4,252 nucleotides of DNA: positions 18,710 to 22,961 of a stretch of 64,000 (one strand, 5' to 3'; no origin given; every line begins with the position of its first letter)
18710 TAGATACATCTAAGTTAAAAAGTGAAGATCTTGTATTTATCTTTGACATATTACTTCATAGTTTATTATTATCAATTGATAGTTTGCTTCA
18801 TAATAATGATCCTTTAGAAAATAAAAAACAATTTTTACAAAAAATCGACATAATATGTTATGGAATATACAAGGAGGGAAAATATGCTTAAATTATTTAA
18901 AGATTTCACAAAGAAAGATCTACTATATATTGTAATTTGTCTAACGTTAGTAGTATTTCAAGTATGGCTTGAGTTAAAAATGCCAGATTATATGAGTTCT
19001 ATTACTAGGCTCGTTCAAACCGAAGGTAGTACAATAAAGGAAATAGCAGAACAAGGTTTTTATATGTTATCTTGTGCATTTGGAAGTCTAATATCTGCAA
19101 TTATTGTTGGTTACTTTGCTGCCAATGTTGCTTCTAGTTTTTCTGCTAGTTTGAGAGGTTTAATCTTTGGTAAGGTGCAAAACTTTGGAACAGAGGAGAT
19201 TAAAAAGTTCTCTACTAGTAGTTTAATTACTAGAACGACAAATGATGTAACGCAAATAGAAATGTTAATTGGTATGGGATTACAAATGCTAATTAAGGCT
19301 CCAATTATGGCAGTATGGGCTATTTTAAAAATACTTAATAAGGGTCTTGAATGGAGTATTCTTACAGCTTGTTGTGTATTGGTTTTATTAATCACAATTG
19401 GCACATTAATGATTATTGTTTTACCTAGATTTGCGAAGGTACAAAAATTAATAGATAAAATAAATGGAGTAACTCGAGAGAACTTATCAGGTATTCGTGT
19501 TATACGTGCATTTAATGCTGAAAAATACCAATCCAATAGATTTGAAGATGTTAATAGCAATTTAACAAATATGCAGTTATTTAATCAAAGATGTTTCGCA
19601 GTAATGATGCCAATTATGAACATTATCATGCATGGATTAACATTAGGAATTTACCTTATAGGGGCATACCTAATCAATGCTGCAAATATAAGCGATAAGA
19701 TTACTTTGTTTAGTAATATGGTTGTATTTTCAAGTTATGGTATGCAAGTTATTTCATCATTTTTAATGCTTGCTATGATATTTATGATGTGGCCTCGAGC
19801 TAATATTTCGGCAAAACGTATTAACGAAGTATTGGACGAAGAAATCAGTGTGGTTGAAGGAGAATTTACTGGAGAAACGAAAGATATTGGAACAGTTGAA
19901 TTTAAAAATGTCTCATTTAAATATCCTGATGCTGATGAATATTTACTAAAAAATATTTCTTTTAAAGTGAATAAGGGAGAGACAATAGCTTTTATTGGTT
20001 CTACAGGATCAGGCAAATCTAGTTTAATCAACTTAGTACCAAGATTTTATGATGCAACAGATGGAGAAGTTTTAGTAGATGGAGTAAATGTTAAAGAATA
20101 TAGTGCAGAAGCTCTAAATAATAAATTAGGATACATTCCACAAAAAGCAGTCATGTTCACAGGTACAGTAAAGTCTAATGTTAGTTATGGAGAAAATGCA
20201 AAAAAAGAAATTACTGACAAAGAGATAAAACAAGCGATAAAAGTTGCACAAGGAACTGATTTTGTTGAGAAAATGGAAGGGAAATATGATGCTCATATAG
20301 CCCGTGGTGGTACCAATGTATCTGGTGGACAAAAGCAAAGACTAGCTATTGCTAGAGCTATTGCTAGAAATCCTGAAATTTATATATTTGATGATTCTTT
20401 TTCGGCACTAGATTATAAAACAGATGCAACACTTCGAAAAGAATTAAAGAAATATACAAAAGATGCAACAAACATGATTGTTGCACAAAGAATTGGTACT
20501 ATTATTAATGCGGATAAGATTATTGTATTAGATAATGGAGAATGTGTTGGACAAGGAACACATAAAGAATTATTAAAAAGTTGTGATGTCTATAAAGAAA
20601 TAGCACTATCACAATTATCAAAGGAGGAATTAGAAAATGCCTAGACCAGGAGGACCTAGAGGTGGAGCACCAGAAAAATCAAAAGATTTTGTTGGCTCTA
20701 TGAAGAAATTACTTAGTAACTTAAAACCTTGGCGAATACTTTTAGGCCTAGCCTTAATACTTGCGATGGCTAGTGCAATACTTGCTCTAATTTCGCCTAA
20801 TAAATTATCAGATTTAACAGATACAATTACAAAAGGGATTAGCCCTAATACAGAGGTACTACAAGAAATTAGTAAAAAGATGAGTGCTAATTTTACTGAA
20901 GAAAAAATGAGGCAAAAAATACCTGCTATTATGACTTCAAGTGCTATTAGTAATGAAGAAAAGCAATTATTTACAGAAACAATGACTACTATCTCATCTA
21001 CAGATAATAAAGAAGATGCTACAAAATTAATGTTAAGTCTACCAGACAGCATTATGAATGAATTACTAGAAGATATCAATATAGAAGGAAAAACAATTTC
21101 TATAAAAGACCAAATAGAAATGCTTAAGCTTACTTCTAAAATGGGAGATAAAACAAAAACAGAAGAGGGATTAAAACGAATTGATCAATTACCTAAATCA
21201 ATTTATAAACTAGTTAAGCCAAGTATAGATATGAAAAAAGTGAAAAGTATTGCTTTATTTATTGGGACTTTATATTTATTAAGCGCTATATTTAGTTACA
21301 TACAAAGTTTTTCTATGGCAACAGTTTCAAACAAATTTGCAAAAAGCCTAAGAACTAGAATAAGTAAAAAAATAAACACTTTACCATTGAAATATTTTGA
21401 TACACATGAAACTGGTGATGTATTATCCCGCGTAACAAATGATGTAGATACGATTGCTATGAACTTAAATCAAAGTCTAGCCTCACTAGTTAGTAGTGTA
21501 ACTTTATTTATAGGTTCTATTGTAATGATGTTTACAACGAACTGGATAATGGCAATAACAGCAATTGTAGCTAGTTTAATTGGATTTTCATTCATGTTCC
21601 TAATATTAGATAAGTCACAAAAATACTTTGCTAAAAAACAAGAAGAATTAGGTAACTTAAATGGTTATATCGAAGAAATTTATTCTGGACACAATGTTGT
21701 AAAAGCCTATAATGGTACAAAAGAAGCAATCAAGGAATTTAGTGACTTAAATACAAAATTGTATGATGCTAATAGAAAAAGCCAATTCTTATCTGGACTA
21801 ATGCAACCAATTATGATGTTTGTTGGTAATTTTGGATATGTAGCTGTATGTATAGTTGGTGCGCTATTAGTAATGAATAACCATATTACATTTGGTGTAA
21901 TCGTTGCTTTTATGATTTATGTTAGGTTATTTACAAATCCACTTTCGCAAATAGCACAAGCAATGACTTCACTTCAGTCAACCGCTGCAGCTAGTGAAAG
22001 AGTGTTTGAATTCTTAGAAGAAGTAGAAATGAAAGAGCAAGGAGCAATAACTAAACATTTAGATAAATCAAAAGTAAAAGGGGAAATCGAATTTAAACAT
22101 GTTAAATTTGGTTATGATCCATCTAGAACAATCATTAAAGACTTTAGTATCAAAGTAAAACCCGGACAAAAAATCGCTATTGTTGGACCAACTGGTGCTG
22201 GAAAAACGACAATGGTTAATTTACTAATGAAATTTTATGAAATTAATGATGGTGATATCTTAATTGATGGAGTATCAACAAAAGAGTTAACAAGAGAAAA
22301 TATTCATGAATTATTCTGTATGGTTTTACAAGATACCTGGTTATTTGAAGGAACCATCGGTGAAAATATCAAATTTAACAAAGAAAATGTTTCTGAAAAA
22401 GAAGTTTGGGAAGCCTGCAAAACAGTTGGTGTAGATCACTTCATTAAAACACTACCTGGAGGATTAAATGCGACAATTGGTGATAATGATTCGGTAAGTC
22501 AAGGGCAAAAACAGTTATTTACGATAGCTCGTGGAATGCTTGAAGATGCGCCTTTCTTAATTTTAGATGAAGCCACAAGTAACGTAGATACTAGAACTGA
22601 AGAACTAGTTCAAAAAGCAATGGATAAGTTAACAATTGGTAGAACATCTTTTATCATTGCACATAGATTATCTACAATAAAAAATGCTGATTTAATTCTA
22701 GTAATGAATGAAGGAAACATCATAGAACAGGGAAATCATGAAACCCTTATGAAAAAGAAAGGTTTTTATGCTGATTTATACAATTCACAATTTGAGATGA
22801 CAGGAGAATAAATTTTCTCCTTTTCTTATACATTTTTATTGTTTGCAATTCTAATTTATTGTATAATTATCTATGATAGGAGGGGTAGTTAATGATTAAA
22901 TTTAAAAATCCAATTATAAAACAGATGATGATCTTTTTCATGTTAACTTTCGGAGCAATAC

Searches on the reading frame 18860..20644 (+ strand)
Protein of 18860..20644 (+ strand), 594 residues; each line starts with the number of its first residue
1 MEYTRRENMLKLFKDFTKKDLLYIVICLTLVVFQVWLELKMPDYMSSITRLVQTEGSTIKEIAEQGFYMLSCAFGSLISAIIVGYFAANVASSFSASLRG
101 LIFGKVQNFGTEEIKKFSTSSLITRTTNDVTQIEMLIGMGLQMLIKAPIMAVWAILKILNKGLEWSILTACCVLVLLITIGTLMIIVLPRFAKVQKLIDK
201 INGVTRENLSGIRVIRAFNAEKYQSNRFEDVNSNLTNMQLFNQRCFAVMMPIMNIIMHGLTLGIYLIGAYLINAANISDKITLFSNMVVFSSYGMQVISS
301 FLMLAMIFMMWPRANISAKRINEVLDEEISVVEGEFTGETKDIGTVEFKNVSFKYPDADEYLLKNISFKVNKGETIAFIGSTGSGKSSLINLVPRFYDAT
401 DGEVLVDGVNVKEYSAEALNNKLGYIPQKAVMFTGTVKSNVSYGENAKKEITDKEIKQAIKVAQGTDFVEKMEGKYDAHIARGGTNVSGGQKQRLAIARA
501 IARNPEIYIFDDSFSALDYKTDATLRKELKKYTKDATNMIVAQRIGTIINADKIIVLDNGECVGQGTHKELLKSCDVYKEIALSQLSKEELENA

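Call 92: search_protein_families(library=pfam, proteins=[window:18860-20644:+], max_evalue=0.00001)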
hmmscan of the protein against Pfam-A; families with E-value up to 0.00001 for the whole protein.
window:18860-20644:+ (594 aa): 2 families
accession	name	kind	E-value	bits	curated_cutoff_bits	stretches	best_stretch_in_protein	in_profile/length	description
PF00005.33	ABC_tran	-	2.2e-29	103.3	25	1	363-514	1-136/137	ABC transporter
PF00664.28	ABC_membrane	-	4.5e-25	89.3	28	1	25-291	2-271/274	ABC transporter transmembrane region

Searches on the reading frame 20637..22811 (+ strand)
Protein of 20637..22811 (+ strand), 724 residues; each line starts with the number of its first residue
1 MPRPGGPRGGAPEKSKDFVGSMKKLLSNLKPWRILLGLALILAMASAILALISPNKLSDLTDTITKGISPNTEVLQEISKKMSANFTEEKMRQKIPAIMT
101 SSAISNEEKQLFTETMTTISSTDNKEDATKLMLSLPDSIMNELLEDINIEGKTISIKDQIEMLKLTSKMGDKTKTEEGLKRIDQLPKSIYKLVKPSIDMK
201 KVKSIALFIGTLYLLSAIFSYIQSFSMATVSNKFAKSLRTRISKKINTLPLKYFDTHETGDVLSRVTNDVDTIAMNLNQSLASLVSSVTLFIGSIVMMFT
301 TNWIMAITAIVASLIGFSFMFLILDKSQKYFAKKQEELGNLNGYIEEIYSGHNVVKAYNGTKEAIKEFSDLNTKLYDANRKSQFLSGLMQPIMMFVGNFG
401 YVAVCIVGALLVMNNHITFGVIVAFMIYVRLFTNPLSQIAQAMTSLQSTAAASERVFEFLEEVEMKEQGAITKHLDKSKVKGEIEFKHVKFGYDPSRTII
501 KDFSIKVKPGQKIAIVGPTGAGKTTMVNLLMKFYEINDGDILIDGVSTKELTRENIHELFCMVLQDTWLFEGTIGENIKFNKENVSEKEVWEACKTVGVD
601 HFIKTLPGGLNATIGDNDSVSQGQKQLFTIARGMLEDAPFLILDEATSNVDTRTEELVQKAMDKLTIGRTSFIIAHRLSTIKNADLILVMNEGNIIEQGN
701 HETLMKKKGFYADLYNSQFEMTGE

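Call 92: search_protein_families(library=pfam, proteins=[window:20637-22811:+], max_evalue=0.00001)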
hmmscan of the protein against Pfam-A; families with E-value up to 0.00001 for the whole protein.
window:20637-22811:+ (724 aa): 3 families
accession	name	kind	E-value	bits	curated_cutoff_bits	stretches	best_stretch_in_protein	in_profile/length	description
PF00664.28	ABC_membrane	-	3.7e-51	174.9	28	1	198-436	34-274/274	ABC transporter transmembrane region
PF00005.33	ABC_tran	-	7.3e-26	91.8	25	1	501-648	2-137/137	ABC transporter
PF02463.25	SMC_N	-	4.7e-06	26.6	40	0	577-689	110-210/220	RecF/RecN/SMC N terminal domain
